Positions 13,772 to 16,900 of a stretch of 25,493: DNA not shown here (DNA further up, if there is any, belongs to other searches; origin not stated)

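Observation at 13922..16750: DivL-like membrane pseudo-histidine kinase: His->Tyr, dead ATP-binding boxes and an intact terminal receiver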

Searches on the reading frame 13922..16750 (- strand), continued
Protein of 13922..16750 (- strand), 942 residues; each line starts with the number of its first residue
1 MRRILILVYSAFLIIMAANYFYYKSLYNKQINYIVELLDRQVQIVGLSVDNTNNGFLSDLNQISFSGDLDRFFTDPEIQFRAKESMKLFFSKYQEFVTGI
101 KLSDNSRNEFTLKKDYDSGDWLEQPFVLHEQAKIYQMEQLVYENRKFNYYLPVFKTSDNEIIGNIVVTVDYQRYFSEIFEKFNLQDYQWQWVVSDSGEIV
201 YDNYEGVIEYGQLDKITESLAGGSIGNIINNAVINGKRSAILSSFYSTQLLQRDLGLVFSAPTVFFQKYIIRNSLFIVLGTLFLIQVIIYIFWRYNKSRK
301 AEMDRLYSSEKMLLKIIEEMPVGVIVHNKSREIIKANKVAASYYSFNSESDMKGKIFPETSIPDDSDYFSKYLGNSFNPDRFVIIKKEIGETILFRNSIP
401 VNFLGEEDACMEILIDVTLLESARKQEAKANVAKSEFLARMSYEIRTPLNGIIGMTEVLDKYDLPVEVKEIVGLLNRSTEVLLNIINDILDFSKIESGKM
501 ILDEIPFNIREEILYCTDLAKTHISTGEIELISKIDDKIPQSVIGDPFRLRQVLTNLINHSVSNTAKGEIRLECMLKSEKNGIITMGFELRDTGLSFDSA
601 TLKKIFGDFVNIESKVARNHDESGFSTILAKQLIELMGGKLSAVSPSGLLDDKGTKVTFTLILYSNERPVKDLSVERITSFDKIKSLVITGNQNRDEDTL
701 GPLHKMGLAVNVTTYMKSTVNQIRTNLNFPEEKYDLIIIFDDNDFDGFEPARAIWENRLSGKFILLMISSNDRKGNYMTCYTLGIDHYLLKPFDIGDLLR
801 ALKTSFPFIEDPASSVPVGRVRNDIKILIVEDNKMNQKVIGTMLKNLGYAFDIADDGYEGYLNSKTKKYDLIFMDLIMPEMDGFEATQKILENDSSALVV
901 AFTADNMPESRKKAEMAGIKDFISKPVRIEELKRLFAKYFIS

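Call 12: search_solved_structures(query=window:13925-16750:-, max_evalue=0.00001, show_alignments=3)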
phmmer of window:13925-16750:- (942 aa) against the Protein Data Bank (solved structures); distinct sequences matched with E-value up to 0.00001: 164 (the best 60 are shown).
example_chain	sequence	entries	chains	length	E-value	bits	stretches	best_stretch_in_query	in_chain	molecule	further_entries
7p8e_A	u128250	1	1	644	1.6e-51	178.5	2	424-582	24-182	Receiver domain of histidine kinase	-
7z8n_A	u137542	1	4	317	4.3e-45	157.3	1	418-647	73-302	Histidine kinase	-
6qrj_A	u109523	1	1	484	8.3e-35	123.2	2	436-642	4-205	Hybrid kinase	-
7n0e_B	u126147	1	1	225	4.6e-34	120.8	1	434-660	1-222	Histidine kinase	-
6dk8_A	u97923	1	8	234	9.1e-34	119.8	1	436-662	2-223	RetS (Regulator of Exopolysaccharide and Type III Secretion)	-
6dk7_A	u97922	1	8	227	1.2e-33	119.4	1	436-661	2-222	RetS (Regulator of Exopolysaccharide and Type III Secretion)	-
7c1j_A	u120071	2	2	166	1.5e-19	72.8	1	821-939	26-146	Histidine kinase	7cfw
4jas_A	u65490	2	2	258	1.3e-18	69.6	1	430-645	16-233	Histidine kinase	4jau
2c2a_A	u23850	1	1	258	3.6e-18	68.2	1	430-645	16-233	SENSOR HISTIDINE KINASE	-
3dge_A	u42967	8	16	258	3.6e-18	68.2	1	430-645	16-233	Sensor protein | Histidine kinase | Sensor histidine kinase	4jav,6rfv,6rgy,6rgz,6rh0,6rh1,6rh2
5uht_A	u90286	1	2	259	3.8e-18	68.1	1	430-645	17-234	Sensor histidine kinase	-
6rh7_A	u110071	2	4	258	1.4e-17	66.3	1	430-645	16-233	Sensor histidine kinase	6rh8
6azr_A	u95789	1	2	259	1.8e-17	65.9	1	430-645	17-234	Sensor histidine kinase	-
4euk_A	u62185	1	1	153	1.4e-16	62.9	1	825-892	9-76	Histidine kinase 5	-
8pdc_A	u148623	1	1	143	2.6e-15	58.7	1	823-939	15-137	histidine kinase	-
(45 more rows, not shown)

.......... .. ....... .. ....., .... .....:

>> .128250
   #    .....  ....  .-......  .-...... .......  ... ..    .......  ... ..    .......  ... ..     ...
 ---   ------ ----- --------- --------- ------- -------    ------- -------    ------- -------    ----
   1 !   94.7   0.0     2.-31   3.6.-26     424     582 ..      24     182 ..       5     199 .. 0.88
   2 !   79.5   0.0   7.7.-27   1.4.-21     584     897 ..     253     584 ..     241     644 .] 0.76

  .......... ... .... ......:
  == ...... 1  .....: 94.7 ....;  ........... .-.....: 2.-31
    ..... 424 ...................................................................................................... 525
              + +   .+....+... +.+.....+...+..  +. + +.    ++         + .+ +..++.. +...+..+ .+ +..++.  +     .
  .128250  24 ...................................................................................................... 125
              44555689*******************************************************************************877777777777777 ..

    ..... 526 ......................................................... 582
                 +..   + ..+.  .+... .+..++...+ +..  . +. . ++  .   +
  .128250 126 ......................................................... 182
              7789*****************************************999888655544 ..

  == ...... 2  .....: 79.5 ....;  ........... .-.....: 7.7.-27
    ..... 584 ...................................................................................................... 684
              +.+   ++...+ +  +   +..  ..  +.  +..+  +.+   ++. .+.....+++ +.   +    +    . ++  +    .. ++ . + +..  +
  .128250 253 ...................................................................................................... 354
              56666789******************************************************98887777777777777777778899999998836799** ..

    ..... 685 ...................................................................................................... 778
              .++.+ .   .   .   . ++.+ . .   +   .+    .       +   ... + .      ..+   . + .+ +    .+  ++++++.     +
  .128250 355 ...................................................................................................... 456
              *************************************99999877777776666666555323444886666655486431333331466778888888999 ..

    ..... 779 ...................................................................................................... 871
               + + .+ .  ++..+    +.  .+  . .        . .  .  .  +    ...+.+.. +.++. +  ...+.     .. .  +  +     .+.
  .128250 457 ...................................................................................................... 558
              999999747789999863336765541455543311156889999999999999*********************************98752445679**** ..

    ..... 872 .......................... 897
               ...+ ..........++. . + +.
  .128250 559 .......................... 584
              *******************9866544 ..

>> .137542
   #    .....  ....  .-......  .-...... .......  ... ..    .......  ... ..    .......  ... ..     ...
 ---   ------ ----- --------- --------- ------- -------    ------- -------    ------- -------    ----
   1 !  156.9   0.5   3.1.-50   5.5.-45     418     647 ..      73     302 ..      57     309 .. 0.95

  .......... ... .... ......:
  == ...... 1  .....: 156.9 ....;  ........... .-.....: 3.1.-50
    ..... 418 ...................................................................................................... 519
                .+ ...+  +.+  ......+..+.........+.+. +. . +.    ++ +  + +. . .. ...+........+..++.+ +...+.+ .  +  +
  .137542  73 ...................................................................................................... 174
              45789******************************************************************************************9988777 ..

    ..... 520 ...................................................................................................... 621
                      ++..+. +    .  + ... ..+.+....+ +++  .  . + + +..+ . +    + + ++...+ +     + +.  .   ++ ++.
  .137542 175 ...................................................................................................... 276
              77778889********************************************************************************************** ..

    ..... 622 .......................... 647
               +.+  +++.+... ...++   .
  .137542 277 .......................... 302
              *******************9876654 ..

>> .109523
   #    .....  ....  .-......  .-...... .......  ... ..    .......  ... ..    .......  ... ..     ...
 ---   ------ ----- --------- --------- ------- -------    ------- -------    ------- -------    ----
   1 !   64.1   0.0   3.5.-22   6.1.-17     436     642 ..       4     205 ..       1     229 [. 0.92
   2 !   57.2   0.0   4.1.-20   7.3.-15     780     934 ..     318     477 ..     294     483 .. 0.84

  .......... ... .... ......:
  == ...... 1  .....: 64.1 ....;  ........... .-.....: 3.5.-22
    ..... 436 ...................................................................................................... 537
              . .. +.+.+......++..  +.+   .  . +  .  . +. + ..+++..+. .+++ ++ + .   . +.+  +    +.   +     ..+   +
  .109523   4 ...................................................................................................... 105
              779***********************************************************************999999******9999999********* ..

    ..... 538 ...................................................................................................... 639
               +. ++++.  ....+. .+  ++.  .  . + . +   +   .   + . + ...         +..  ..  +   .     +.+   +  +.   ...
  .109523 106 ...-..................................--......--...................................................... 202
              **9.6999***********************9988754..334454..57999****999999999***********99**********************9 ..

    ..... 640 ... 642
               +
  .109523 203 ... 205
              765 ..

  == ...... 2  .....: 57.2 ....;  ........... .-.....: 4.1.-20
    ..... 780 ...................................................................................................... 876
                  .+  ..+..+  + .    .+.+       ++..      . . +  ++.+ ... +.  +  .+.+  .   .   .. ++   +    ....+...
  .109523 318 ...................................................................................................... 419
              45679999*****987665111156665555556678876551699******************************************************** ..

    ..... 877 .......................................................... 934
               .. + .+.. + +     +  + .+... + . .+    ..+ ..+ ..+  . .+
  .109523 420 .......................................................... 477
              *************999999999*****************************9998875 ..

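Call 35: search_protein_representatives(protein=window:13925-16750:-)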
Query: 942 residues. Proteins with E-value up to 0.001 (for the whole library): 818474; up to 1e-10: 469550; up to 1e-30: 195484. The best 150 are listed.
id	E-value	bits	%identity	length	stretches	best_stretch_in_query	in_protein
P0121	0.0e+00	1381.7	66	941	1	1-940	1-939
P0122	0.0e+00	1259.8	62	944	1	1-940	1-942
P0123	0.0e+00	1142.3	56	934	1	1-939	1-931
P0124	1.7e-297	1005.7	51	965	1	1-941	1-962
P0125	2.6e-280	948.8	47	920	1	14-940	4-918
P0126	3.6e-268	908.6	65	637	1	1-638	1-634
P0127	5.1e-260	881.6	59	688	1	129-811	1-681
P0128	9.6e-253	857.6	45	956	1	1-940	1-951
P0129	6.2e-247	838.4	43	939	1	1-939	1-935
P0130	1.9e-230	783.8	44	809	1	135-940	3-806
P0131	1.4e-186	638.7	46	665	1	289-940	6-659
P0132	9.9e-182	622.6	36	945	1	1-940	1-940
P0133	2.7e-177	607.9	35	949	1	6-940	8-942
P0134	2.3e-174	598.2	35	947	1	12-940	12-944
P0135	6.5e-166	570.3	35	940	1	1-940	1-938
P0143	1.5e-147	509.6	31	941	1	3-940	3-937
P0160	3.5e-116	405.8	27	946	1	6-940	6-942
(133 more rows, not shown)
